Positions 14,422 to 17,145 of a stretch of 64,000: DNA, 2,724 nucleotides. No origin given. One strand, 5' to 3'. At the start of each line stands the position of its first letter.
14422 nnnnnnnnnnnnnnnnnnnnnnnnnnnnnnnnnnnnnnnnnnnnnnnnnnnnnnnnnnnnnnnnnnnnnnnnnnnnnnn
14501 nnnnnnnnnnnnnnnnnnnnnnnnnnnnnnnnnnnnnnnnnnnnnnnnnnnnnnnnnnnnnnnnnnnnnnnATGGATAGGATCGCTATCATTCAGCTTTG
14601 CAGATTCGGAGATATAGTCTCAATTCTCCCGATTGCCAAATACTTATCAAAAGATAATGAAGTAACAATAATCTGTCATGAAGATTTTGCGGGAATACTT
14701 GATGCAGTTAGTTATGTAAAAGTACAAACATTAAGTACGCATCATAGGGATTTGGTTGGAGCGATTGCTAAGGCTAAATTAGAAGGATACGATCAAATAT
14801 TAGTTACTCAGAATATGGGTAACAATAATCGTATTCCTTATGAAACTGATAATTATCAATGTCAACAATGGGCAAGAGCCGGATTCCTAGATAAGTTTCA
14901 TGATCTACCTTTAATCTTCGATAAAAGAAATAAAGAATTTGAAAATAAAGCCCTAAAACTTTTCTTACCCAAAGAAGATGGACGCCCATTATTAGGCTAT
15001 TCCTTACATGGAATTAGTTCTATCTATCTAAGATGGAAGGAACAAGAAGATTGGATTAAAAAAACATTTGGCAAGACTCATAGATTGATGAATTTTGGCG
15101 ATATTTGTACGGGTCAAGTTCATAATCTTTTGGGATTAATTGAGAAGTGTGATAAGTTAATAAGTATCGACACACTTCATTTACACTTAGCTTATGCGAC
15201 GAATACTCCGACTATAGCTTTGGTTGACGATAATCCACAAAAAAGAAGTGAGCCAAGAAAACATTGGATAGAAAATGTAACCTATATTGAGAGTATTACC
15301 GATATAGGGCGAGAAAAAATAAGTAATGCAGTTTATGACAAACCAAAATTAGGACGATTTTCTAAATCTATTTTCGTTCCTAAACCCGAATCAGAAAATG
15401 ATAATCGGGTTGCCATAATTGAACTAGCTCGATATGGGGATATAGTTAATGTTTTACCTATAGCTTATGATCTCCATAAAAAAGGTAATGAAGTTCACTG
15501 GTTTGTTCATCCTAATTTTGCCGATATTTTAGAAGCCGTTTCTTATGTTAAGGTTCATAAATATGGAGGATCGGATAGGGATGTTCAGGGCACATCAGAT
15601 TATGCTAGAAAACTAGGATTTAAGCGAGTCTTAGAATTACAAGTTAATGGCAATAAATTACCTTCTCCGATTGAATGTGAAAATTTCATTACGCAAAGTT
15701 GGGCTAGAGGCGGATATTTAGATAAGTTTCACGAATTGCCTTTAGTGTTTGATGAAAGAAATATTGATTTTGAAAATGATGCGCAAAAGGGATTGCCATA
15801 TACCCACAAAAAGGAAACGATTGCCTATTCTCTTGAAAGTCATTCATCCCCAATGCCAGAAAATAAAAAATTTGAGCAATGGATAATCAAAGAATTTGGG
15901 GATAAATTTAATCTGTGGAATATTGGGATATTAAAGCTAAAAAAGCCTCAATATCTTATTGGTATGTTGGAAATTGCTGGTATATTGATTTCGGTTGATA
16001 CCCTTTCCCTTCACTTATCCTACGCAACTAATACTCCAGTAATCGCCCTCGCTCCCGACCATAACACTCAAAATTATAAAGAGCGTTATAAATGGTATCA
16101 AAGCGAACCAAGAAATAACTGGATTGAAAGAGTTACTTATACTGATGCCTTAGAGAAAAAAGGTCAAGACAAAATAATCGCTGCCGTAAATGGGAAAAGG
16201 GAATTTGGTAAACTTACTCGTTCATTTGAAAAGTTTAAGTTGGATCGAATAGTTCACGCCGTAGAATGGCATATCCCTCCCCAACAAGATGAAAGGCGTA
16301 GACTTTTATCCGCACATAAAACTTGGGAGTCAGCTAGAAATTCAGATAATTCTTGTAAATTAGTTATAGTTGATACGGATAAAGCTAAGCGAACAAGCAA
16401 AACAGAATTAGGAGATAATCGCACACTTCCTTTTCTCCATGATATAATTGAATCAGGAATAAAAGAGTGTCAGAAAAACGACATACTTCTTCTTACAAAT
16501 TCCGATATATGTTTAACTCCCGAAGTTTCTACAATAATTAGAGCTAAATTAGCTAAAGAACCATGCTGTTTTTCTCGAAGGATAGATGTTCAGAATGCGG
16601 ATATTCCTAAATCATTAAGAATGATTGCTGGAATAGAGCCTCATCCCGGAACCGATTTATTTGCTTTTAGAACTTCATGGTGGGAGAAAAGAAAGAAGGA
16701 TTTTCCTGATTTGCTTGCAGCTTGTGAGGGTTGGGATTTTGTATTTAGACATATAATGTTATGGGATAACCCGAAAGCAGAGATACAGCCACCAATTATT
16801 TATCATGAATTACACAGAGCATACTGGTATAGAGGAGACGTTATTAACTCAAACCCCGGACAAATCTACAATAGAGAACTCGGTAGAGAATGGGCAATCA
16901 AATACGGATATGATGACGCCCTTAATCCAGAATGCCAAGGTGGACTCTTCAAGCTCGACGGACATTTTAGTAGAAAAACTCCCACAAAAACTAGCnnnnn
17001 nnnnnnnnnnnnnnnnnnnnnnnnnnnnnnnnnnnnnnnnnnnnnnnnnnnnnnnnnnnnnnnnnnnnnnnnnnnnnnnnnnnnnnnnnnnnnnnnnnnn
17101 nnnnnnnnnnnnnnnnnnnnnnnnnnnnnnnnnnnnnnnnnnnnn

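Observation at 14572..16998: Single 808-aa polypeptide with duplicated GT9 domains followed by a third transferase domain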

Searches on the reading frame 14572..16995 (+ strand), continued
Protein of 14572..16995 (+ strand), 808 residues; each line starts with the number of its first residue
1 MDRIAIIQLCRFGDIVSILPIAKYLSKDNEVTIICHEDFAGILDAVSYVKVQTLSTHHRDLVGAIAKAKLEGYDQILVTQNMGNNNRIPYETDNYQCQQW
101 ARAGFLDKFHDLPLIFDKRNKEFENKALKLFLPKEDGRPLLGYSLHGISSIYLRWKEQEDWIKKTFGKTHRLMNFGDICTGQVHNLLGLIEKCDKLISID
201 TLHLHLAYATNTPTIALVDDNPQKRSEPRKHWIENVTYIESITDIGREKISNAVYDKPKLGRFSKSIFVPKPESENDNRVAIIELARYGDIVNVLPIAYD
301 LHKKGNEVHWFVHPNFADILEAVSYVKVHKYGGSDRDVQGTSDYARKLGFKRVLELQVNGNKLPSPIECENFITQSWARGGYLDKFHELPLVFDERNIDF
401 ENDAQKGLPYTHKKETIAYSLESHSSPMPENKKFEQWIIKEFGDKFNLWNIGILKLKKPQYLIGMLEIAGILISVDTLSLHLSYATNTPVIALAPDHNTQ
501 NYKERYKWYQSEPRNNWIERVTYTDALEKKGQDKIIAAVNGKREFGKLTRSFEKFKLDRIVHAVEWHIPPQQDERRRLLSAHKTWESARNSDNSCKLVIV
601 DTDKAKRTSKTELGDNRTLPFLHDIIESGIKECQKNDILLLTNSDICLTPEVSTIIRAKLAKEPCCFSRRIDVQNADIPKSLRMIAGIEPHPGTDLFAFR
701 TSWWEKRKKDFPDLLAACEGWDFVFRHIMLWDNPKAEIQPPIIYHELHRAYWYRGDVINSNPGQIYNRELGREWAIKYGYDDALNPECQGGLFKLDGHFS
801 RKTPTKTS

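Call 89: find_encoding_contigs(protein=P0017, flank=10000, max_places=1)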
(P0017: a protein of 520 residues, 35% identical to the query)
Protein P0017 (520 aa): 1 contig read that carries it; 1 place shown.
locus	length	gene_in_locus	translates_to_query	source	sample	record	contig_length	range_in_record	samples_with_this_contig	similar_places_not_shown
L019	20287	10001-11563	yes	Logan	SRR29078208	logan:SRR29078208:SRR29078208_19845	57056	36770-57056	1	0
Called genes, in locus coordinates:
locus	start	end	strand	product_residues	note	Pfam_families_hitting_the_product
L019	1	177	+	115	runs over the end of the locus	-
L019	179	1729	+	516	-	PF06074:Portal_Mu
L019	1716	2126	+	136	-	-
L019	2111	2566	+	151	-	-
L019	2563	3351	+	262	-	PF04233:Phage_Mu_F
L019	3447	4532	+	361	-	-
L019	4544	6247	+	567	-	-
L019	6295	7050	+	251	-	-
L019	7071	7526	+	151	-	-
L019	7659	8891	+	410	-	PF10124:Mu-like_gpT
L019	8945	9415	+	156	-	-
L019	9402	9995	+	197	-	-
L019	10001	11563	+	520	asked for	-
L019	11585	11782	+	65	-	-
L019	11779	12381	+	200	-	-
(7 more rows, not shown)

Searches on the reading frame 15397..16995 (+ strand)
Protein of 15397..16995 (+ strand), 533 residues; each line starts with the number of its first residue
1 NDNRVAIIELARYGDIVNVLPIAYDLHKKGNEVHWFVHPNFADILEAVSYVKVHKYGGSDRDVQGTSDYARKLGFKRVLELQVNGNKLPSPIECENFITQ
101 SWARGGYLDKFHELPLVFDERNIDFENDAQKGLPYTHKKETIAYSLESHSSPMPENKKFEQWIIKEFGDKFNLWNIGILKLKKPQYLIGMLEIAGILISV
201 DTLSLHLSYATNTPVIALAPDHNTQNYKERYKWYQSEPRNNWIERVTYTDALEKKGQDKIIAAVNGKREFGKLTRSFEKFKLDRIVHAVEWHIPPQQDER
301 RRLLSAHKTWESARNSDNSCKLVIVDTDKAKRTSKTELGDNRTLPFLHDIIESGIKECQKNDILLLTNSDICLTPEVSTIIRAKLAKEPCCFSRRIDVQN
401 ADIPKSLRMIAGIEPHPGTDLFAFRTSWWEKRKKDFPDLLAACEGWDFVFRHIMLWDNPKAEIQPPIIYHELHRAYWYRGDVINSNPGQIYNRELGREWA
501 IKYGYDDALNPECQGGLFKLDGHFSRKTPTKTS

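Call 54: find_related_loci(query=A4, collection=genome_contigs, flank=8000)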
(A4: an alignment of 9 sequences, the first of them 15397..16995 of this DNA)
Query A4 (533 aa) in genome_contigs; peptide patterns used: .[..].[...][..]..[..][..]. (x = any residue, [..] = any of these).
8 stretches matched a pattern, but none encodes a relative of the query by tblastn (E <= 1e-3).

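Call 55: find_related_loci(query=A4, collection=viral_contigs, flank=8000)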
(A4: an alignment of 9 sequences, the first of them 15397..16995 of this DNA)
Query A4 (533 aa) in viral_contigs; peptide patterns used: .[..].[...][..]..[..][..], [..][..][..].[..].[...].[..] (x = any residue, [..] = any of these).
59 stretches matched a pattern; 4 encode a relative of the query (tblastn E <= 1e-3); 3 distinct loci.
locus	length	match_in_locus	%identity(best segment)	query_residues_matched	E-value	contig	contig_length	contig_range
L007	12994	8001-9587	52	4-529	0e+0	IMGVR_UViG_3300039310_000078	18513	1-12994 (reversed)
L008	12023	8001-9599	38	4-528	2e-108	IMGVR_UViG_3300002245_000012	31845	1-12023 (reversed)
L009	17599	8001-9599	38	4-528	3e-108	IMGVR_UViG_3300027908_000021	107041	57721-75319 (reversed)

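Call 86: find_related_loci(query=A4, collection=metagenome_contigs, flank=10000)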
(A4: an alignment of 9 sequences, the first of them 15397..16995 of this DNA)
Query A4 (533 aa) in metagenome_contigs; peptide patterns used: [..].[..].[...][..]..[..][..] (x = any residue, [..] = any of these).
36 stretches matched a pattern; 4 encode a relative of the query (tblastn E <= 1e-3); 4 distinct loci.
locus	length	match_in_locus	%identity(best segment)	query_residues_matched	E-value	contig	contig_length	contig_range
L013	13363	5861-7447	52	4-529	0e+0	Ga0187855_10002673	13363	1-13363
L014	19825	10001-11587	52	4-529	0e+0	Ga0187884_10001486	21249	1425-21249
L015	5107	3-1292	51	102-529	5e-148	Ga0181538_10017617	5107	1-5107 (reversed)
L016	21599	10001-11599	38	4-528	2e-108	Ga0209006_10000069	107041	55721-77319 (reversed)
